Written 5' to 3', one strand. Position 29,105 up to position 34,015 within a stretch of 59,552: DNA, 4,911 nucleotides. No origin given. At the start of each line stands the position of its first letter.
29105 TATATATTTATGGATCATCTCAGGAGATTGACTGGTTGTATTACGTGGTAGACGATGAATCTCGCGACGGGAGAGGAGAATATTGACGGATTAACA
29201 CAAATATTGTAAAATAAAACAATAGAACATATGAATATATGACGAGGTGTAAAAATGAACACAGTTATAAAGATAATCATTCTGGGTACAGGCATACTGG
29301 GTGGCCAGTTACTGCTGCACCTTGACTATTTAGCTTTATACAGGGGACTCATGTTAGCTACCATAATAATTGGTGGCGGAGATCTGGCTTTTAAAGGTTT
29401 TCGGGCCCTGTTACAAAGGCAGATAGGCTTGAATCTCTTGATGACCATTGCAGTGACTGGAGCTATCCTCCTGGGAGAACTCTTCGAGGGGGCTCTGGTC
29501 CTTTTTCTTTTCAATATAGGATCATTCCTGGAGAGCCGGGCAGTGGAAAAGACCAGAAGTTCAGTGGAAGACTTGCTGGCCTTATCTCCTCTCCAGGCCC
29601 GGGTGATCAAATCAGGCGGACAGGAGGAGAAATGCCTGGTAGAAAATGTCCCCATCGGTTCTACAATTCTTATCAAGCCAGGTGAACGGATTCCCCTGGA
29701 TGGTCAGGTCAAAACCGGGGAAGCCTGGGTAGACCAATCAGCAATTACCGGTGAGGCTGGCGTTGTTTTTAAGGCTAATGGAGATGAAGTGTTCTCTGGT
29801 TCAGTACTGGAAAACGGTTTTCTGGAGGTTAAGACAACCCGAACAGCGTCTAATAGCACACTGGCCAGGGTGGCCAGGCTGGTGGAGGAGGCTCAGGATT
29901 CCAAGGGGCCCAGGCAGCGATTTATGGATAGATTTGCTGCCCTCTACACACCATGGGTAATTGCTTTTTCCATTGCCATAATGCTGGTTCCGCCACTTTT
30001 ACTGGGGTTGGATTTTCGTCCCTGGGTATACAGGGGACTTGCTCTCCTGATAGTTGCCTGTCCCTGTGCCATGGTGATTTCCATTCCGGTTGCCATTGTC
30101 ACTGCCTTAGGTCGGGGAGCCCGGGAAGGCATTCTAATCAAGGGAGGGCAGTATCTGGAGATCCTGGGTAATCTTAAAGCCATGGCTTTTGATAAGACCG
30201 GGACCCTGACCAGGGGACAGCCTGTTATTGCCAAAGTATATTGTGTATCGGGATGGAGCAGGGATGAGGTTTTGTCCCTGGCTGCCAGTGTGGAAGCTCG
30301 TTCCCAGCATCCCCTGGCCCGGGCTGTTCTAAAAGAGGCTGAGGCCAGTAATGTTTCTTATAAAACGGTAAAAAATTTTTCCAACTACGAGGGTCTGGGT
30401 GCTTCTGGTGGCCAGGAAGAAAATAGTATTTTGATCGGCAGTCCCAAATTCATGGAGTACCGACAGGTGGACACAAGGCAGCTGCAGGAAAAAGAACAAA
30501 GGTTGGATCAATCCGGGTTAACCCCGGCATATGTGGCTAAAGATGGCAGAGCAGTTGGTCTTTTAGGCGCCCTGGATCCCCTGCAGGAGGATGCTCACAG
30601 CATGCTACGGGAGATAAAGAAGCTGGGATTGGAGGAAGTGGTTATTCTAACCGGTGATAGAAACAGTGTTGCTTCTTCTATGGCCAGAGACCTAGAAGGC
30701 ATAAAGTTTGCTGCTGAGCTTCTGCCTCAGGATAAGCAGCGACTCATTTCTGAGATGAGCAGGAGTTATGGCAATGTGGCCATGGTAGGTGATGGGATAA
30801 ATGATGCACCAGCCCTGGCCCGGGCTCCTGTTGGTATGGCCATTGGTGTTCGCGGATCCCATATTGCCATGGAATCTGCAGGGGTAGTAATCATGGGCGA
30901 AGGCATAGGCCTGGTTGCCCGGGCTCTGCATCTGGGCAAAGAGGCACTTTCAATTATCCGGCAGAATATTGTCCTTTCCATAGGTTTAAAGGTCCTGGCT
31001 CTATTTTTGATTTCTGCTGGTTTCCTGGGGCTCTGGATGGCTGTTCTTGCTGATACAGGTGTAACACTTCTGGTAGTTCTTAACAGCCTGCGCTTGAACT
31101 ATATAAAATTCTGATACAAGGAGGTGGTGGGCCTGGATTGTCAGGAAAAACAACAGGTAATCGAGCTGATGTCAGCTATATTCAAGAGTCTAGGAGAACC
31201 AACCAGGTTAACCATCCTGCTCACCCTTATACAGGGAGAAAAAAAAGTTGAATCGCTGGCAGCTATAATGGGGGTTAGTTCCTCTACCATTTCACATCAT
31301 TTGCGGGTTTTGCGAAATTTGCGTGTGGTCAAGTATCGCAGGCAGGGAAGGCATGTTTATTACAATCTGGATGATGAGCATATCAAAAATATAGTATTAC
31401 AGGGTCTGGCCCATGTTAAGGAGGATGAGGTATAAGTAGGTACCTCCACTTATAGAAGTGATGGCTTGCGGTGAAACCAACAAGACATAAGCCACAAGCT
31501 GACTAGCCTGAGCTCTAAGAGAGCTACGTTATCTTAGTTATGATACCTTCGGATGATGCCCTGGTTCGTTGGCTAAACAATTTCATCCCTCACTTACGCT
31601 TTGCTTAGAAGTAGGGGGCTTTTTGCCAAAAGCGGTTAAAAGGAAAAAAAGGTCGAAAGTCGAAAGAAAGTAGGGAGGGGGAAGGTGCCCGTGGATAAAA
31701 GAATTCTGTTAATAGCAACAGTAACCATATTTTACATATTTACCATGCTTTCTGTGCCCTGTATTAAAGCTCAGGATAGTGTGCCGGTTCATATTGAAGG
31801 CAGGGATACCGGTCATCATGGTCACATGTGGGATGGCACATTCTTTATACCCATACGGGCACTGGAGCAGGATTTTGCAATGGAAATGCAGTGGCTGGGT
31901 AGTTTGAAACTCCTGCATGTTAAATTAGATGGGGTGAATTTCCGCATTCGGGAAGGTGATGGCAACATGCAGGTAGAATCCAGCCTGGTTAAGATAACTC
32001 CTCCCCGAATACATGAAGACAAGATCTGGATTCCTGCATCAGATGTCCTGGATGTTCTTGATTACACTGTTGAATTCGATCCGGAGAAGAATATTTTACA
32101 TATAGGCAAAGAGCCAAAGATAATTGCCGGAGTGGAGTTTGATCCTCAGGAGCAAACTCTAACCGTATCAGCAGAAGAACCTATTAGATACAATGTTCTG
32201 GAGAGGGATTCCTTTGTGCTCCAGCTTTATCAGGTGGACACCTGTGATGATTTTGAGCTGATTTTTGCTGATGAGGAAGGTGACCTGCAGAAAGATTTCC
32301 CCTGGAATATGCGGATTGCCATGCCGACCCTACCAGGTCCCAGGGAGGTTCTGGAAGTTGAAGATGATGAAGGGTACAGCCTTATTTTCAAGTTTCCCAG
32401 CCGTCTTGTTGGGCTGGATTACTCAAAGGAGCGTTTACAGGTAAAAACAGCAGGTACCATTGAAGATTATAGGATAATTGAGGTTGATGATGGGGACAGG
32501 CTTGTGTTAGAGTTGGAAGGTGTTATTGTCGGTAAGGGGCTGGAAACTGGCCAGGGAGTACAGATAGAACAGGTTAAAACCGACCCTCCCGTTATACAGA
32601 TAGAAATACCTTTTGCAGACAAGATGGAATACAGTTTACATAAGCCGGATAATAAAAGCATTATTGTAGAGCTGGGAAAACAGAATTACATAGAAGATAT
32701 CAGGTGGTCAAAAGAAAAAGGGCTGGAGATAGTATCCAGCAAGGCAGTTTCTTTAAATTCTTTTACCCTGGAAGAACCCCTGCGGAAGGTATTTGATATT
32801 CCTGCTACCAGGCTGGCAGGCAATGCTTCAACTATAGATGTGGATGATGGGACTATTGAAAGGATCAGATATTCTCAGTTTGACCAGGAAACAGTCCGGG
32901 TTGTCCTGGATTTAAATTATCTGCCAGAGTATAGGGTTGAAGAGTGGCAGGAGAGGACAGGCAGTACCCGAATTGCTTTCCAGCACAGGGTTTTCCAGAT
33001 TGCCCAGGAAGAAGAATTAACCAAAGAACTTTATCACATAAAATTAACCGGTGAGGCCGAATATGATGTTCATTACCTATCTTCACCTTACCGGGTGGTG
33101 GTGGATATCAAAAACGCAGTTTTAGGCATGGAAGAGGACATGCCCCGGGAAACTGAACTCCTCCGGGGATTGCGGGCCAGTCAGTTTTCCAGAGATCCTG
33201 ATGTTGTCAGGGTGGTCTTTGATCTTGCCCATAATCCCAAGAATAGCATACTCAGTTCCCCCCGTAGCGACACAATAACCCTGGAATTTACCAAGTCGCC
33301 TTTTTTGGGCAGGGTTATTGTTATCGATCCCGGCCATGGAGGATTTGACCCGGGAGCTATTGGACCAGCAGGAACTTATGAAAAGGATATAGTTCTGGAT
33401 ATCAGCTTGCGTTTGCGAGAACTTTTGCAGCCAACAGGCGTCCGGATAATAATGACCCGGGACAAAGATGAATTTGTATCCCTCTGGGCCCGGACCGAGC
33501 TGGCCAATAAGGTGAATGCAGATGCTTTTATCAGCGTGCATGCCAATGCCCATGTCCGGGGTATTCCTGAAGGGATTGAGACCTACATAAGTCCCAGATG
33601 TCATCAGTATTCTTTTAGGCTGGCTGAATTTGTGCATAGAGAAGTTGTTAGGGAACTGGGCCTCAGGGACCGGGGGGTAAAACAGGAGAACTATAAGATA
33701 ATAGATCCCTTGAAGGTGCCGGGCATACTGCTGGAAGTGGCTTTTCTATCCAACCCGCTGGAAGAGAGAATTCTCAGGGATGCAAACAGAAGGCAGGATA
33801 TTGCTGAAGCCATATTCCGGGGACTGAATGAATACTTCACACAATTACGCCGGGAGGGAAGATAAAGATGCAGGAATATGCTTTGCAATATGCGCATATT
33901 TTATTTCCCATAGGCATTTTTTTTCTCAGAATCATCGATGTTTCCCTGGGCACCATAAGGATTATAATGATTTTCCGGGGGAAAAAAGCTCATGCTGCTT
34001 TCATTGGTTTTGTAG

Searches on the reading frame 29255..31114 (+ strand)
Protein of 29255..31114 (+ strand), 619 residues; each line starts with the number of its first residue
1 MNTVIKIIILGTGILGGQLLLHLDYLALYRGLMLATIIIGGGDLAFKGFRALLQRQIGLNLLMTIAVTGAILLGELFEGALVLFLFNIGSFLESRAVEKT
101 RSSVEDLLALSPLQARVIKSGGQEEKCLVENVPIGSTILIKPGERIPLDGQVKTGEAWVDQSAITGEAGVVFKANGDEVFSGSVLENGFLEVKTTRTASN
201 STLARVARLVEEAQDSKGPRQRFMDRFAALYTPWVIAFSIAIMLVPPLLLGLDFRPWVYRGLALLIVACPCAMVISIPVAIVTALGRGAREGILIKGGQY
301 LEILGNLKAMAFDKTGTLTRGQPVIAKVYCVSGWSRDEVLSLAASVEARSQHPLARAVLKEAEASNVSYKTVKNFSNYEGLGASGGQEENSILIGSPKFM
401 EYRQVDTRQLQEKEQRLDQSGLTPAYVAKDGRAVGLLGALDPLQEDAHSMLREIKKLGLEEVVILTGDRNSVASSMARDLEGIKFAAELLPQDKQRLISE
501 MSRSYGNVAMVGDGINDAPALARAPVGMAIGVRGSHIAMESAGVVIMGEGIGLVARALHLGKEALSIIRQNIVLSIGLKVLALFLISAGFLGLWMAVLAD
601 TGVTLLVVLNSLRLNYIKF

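Call 58: search_protein_families(library=pfam, proteins=[window:29255-31114:+], max_evalue=0.000001)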
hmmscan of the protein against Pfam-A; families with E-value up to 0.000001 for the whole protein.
window:29255-31114:+ (619 aa): 2 families
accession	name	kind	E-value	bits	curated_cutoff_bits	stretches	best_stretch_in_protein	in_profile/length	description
PF00122.25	E1-E2_ATPase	-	1.4e-48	165.2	28.1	1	110-290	2-180/181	E1-E2 ATPase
PF00702.32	Hydrolase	-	3.5e-30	106.3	26.4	1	308-524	2-190/191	haloacid dehalogenase-like hydrolase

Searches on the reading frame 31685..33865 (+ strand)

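Call 58: search_protein_families(library=pfam, proteins=[window:31685-33865:+], max_evalue=0.000001)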
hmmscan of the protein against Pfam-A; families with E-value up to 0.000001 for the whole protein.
window:31685-33865:+ (726 aa): 3 families
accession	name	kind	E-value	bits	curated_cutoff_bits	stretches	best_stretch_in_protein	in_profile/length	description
PF01520.23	Amidase_3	-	3e-51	174.3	27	1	545-715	1-173/174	N-acetylmuramoyl-L-alanine amidase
PF11741.13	AMIN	-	1.8e-23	83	20.5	1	343-419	9-90/101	AMIN domain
PF07833.16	Cu_amine_oxidN1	-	4.2e-07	30.3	24.2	0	47-139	14-107/108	Copper amine oxidase N-terminal domain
